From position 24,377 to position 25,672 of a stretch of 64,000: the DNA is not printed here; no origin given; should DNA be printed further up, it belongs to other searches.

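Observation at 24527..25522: Phage PRPP-synthetase homolog: nucleotide supply, or an Adps-like enzyme of an NAD-reconstitution pathway?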

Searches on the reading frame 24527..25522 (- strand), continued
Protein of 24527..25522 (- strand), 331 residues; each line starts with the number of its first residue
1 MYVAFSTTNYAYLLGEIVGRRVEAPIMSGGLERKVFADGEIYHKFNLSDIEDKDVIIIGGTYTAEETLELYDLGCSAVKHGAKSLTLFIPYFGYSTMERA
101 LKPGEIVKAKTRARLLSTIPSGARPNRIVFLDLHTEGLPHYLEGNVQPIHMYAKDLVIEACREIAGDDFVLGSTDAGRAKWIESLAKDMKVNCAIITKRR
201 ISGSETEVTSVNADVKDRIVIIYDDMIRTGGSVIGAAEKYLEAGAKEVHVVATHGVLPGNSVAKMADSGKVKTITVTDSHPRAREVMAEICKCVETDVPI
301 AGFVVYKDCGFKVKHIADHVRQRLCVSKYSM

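Call 30: get_annotated_region(hit=H60, flank=2500)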
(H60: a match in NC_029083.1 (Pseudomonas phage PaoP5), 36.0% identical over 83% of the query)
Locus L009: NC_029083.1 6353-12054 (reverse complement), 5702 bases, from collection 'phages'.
description: Pseudomonas phage PaoP5, complete genome.
organism: Pseudomonas phage PaoP5 (NCBI taxid 1716042)
taxonomy: Viruses; Duplodnaviria; Heunggongvirae; Uroviricota; Caudoviricetes; Pakpunavirus
host: Pseudomonas aeruginosa PAO1; source: hospital sewage; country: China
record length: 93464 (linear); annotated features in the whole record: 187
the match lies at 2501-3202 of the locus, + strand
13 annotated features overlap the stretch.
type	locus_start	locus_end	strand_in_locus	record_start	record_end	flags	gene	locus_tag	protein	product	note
CDS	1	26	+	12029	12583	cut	-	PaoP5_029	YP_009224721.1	phosphoesterase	-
CDS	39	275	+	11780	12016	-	-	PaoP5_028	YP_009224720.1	hypothetical protein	-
CDS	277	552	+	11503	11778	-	-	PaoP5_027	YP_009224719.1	HTH DNA binding protein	-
CDS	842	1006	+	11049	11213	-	-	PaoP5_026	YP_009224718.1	hypothetical protein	-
CDS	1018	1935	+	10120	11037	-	-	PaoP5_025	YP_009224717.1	RNA ligase and tail fiber protein attachment catalyst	-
CDS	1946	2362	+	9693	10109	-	-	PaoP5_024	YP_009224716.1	ATPase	-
CDS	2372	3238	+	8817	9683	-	-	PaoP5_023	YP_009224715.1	ribose-phosphate pyrophosphokinase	-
CDS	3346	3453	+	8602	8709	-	-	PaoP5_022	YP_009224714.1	hypothetical protein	-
CDS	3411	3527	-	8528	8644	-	-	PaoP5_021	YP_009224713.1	hypothetical protein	-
CDS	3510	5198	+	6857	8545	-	-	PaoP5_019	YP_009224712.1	nicotinamide phosphoribosyl transferase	-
misc_feature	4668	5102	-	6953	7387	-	-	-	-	-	potential coding region predicted by fgenesV; hypothetical protein; PaoP5_020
CDS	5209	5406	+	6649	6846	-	-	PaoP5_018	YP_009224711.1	hypothetical protein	-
CDS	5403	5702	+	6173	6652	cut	-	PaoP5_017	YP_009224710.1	phosphatase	-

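Call 31: get_annotated_region(hit=H85, flank=2500)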
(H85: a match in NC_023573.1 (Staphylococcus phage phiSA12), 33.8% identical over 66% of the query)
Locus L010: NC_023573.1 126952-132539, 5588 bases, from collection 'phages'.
description: Staphylococcus phage phiSA012 DNA, complete genome.
organism: Staphylococcus phage phiSA12 (NCBI taxid 1450142)
taxonomy: Viruses; Duplodnaviria; Heunggongvirae; Uroviricota; Caudoviricetes; Herelleviridae; Twortvirinae; Kayvirus; Kayvirus SA12
host: Staphylococcus aureus; source: -; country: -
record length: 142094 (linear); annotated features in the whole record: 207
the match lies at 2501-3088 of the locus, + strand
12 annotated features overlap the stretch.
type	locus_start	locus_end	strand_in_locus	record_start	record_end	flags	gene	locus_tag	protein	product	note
CDS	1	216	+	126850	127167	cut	-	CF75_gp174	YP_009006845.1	hypothetical protein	phiSA012_ORF174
CDS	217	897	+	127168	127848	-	-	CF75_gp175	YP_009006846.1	virion component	phiSA012_ORF175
CDS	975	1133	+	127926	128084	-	-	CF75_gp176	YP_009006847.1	hypothetical protein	phiSA012_ORF176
CDS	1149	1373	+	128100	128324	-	-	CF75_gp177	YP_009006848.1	hypothetical protein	phiSA012_ORF177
CDS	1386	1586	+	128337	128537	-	-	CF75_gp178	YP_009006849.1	hypothetical protein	phiSA012_ORF178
CDS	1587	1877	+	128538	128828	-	-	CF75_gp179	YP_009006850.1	hypothetical protein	phiSA012_ORF179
CDS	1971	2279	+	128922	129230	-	-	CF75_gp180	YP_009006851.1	hypothetical protein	phiSA012_ORF180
CDS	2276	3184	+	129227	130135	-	-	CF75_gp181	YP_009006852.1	ribose-phosphate pyrophosphokinase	phiSA012_ORF181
CDS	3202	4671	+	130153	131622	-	-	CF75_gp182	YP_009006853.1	nicotinamide phosphoribosyl transferase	phiSA012_ORF182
CDS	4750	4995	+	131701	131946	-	-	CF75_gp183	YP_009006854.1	hypothetical protein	phiSA012_ORF183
CDS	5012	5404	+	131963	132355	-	-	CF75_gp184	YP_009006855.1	hypothetical protein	phiSA012_ORF184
CDS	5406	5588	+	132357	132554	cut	-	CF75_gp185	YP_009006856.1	hypothetical protein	phiSA012_ORF185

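Call 32: get_annotated_region(hit=H84, flank=2500)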
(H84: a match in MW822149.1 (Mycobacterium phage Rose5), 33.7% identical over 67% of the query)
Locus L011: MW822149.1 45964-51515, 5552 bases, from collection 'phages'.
description: Mycobacterium phage Rose5, complete genome.
organism: Mycobacterium phage Rose5 (NCBI taxid 2848885)
taxonomy: Viruses; Duplodnaviria; Heunggongvirae; Uroviricota; Caudoviricetes; Vilmaviridae; Lclasvirinae; Bronvirus
host: Mycobacterium smegmatis mc2155; source: soil; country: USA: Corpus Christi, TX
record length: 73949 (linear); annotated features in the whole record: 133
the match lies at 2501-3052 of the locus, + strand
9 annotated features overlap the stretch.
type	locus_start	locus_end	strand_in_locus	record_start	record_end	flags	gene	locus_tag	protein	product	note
CDS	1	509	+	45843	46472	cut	67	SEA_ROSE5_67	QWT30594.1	hypothetical protein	-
CDS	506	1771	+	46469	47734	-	68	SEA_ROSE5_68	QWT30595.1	DnaB-like dsDNA helicase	-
CDS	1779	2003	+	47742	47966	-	69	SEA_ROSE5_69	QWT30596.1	WhiB family transcription factor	-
CDS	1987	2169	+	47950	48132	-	70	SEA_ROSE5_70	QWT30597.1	hypothetical protein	-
CDS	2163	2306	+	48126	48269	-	71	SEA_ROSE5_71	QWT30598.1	hypothetical protein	-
CDS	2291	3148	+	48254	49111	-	72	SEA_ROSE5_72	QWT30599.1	phosphoribosyl pyrophosphate transferase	pyrophosphate kinase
CDS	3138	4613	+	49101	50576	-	73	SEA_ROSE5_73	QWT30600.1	nicotinate ribosyltransferase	-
CDS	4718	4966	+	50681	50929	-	74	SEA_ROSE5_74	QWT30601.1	hypothetical protein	-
CDS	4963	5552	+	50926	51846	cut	75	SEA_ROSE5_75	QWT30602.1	polynucleotide kinase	-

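Call 34: find_encoding_contigs(protein=P0028, flank=6000, max_places=2)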
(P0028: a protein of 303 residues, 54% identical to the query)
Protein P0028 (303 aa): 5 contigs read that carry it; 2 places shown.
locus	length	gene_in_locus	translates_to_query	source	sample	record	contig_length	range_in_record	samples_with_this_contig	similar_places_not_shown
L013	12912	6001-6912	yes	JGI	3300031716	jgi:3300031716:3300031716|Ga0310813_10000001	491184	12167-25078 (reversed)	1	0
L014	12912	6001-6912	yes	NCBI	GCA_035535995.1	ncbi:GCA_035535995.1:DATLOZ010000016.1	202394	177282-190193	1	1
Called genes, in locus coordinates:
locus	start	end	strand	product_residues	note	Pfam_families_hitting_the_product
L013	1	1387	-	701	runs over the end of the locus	PF00009:GTP_EFTU, PF03144:GTP_EFTU_D2, PF22042:EF-G_D2, PF14492:EFG_III, PF16658:RF3_C (weak), PF03764:EFG_IV, PF00679:EFG_C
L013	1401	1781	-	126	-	PF00177:Ribosomal_S7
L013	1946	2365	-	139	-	PF00164:Ribosom_S12_S23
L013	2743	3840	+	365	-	PF01103:Omp85 (weak)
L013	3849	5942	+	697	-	PF07696:7TMR-DISMED2, PF07695:7TMR-DISM_7TM, PF02518:HATPase_c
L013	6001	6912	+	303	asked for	PF13793:Pribosyltran_N, PF00156:Pribosyltran (weak), PF14572:Pribosyl_synth, PF14681:UPRTase (faint)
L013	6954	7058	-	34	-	-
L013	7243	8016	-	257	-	PF01590:GAF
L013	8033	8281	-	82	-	-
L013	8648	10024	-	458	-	PF18127:NAMPT_N, PF04095:NAPRTase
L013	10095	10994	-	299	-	PF00293:NUDIX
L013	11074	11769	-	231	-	PF00293:NUDIX, PF19368:WHD_AraR, PF21906:WHD_NrtR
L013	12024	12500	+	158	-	PF07719:TPR_2 (faint), PF13432:TPR_16 (faint), PF13181:TPR_8 (faint), PF13424:TPR_12 (faint), PF13414:TPR_11 (weak), PF14559:TPR_19 (faint), PF13431:TPR_17 (weak), PF00515:TPR_1 (weak)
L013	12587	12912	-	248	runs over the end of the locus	PF01416:PseudoU_synth_1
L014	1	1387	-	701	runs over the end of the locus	PF00009:GTP_EFTU, PF03144:GTP_EFTU_D2, PF22042:EF-G_D2, PF14492:EFG_III, PF16658:RF3_C (weak), PF03764:EFG_IV, PF00679:EFG_C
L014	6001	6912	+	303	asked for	PF13793:Pribosyltran_N, PF00156:Pribosyltran (weak), PF14572:Pribosyl_synth, PF14681:UPRTase (faint)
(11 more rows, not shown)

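Call 35: find_encoding_contigs(protein=P0002, flank=10000, max_places=2)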
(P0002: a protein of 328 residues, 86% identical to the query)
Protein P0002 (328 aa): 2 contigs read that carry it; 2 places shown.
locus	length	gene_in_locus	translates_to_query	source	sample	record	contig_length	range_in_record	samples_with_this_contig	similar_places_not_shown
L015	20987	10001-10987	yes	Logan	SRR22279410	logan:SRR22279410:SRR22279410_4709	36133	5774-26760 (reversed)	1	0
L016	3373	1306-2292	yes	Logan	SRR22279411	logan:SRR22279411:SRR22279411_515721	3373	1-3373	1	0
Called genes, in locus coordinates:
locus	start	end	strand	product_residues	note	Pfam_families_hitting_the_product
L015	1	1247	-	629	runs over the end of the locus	PF00535:Glycos_transf_2, PF10111:Glyco_tranf_2_2 (weak), PF13578:Methyltransf_24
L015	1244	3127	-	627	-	PF10111:Glyco_tranf_2_2 (faint), PF00535:Glycos_transf_2, PF13641:Glyco_tranf_2_3 (faint), PF00535:Glycos_transf_2 (weak)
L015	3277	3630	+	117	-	-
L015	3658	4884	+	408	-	PF09511:RNA_lig_T4_1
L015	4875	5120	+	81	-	-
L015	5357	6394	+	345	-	PF13191:AAA_16 (faint), PF00004:AAA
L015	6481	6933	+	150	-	-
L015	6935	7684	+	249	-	-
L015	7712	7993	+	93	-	-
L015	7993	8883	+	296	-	PF00149:Metallophos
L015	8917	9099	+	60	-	PF07432:Hc1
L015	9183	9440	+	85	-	-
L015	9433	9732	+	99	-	-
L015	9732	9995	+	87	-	-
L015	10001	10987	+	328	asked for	PF13793:Pribosyltran_N, PF00156:Pribosyltran, PF14572:Pribosyl_synth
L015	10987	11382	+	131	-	-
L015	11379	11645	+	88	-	-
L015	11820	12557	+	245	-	-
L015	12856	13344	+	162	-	-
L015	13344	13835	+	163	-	PF06094:GGACT, PF13772:AIG2_2 (weak)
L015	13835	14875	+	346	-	-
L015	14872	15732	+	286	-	PF25539:Bestrophin_2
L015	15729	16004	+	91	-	-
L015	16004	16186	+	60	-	-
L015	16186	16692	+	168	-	-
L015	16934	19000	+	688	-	PF03420:Peptidase_S77, PF23399:LTI65_PGEED (faint)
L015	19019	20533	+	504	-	PF07068:Gp23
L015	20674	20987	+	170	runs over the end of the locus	-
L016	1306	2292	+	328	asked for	PF13793:Pribosyltran_N, PF00156:Pribosyltran, PF14572:Pribosyl_synth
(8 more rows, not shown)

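Call 43: find_related_loci(query=A1, collection=genome_contigs, flank=8000)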
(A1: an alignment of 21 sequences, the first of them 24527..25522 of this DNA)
Query A1 (331 aa) in genome_contigs; peptide patterns used: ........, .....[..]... (x = any residue, [..] = any of these).
600 stretches matched a pattern (row limit reached: there are more); 596 encode a relative of the query (tblastn E <= 1e-3); the best 80 are kept; 80 distinct loci.
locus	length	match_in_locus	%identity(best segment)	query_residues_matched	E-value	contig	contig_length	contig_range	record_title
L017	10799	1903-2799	54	1-307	3e-107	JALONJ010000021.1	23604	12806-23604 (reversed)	MAG: Microscillaceae bacterium isolate Prado074 scaffold_2665, whole genome shotgun sequence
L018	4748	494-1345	56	5-292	6e-106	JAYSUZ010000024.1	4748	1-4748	MAG: Cytophagales bacterium isolate GFS_12693 GFS_12693_23, whole genome shotgun sequence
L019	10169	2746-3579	55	1-282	3e-105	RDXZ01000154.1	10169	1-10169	MAG: Bacteroidetes bacterium isolate PH2015_09S_30_10 PH2015_09S_scaffold_392, whole genome shotgun sequence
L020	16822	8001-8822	56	5-282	8e-105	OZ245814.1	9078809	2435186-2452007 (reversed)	MAG: Cyclobacteriaceae bacterium isolate bf73728e-472d-4a7f-ac9f-bec0af8ac5d5 genome assembly, chromosome: 1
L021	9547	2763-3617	55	5-293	1e-104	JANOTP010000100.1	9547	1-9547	MAG: Cytophagales bacterium isolate VAR_39_metabat_27 VAR_39_k141_6896892, whole genome shotgun sequence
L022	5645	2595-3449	56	5-293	4e-104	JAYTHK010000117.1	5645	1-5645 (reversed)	MAG: Cytophagales bacterium isolate GFS_2515 GFS_2515_116, whole genome shotgun sequence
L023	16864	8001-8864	54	3-294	8e-104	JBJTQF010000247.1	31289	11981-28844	MAG: Myxococcota bacterium isolate samp_4448_VAMB_910 samp_4448_1409333, whole genome shotgun sequence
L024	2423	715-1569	55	5-293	2e-107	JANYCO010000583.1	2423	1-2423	MAG: Cytophagales bacterium isolate 336R_metabinner_174_sub 336R_k141_964874, whole genome shotgun sequence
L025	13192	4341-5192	52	5-292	5e-103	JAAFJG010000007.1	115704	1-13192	MAG: Cytophagales bacterium isolate bin11.concoct.b28b32b33.026 WN_Cytophagales_7_scaffold_7, whole genome shotgun seque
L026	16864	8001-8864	53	1-292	1e-102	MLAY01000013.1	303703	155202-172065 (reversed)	Marine bacterium AO1-C Bin2_contig__16_len_303703_cov_98.9422_ID_31, whole genome shotgun sequence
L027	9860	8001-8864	53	1-292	3e-102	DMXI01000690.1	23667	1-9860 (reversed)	MAG TPA_asm: Microscillaceae bacterium isolate UBA11690 contig_4393, whole genome shotgun sequence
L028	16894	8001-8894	51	3-324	4e-102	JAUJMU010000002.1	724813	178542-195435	MAG: Cytophagales bacterium isolate YX1bin7 opera_contig_11, whole genome shotgun sequence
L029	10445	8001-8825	55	5-283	2e-102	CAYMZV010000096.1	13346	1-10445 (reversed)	MAG TPA_asm: uncultured Chryseobacterium sp. isolate binchicken_co50_371 genome assembly, contig: NODE_5499_length_13346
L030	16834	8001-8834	54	3-284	5e-102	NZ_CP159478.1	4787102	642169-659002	Marivirga tractuosa strain ac6 chromosome, complete genome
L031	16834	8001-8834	56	1-282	5e-102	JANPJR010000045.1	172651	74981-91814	MAG: Cytophagales bacterium isolate VAR_61_metabat_367 VAR_61_k141_3103410, whole genome shotgun sequence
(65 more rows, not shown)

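Call 62: find_related_loci(query=A1, collection=viral_contigs, flank=10000)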
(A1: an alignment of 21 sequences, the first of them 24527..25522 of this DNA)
Query A1 (331 aa) in viral_contigs; peptide patterns used: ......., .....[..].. (x = any residue, [..] = any of these).
10 stretches matched a pattern; 6 encode a relative of the query (tblastn E <= 1e-3); 6 distinct loci.
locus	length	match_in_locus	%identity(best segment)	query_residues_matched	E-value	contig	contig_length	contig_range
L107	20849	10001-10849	60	3-283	3e-111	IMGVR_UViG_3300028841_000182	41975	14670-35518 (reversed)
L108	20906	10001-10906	55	3-286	2e-102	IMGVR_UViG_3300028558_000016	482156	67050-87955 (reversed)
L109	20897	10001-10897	52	3-287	3e-92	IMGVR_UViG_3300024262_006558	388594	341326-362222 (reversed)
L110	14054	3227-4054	49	5-283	1e-79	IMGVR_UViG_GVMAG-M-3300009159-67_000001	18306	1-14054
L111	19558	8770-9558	47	27-285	6e-77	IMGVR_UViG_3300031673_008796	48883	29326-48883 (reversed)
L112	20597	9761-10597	45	1-280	2e-69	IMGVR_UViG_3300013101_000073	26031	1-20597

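Call 66: search_solved_structures(query=L013:8648-10024:-, max_evalue=1e-10)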
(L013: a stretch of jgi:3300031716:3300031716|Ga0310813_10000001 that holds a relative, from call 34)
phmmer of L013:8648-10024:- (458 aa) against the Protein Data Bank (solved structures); distinct sequences matched with E-value up to 1e-10: 32.
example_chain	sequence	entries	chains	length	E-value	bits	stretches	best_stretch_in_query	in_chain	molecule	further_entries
6tac_A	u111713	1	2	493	4.1e-169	566.6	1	5-458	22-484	Nicotinamide phosphoribosyltransferase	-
2gvl_A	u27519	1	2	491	2.2e-165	554.3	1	5-458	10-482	Nicotinamide phosphoribosyltransferase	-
2h3d_A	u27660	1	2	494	2.3e-165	554.3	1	5-458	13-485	Nicotinamide phosphoribosyltransferase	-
7q8t_A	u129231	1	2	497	2.3e-165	554.3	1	5-458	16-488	Nicotinamide phosphoribosyltransferase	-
2h3b_A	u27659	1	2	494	4.8e-165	553.2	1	5-458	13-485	Nicotinamide phosphoribosyltransferase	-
2g95_A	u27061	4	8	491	7.9e-165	552.5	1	5-458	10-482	Nicotinamide phosphoribosyltransferase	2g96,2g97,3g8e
3dgr_A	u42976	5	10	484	8.9e-165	552.3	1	5-458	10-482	Nicotinamide phosphoribosyltransferase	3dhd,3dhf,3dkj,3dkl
2gvg_A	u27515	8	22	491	9.4e-165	552.3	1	5-458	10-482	Nicotinamide phosphoribosyltransferase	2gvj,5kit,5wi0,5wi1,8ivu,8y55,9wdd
7ppe_A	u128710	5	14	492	9.5e-165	552.3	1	5-458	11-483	Nicotinamide phosphoribosyltransferase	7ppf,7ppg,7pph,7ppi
5lx3_A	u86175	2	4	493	9.5e-165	552.2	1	5-458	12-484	Nicotinamide phosphoribosyltransferase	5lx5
5nsd_A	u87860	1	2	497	9.8e-165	552.2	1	5-458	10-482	Nicotinamide phosphoribosyltransferase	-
7enq_A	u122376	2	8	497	9.8e-165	552.2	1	5-458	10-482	Nicotinamide phosphoribosyltransferase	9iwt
2e5b_A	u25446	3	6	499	1e-164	552.2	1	5-458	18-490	Nicotinamide phosphoribosyltransferase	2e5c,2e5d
5upe_A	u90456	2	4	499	1e-164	552.2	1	5-458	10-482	Nicotinamide phosphoribosyltransferase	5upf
8dsc_A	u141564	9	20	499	1e-164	552.2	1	5-458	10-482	Nicotinamide phosphoribosyltransferase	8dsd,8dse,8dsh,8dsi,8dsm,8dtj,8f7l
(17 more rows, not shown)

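Call 69: find_related_loci(query=A2, collection=viral_contigs, flank=1000)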
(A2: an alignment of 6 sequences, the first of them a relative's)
Query A2 (458 aa) in viral_contigs; peptide patterns used: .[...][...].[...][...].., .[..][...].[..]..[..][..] (x = any residue, [..] = any of these).
600 stretches matched a pattern (row limit reached: there are more); 577 encode a relative of the query (tblastn E <= 1e-3); the best 80 are kept; 80 distinct loci.
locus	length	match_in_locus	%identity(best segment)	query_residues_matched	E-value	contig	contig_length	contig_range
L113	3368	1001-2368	64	5-456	0e+0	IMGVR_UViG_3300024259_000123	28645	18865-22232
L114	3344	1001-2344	62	5-456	0e+0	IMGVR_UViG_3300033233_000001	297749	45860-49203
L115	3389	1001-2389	63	4-457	0e+0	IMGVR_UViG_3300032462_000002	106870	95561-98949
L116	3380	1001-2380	63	4-456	0e+0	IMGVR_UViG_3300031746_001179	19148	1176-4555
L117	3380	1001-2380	63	4-456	0e+0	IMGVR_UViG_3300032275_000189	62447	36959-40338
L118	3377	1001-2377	61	1-458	0e+0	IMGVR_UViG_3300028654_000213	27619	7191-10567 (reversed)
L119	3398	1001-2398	58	1-458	9e-180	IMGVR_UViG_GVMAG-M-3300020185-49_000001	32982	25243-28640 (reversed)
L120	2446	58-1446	59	2-457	0e+0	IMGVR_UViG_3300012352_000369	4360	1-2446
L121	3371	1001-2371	58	10-458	0e+0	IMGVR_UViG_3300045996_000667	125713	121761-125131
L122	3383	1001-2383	59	2-456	1e-178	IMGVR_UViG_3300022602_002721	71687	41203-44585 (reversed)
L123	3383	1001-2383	59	2-457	6e-176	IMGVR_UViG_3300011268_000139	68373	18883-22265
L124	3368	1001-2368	56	1-457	7e-175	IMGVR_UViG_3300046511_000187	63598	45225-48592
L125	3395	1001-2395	57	4-458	7e-175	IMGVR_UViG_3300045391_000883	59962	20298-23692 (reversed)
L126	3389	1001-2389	57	2-457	5e-174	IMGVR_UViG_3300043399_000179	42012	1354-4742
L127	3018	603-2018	56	2-458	3e-177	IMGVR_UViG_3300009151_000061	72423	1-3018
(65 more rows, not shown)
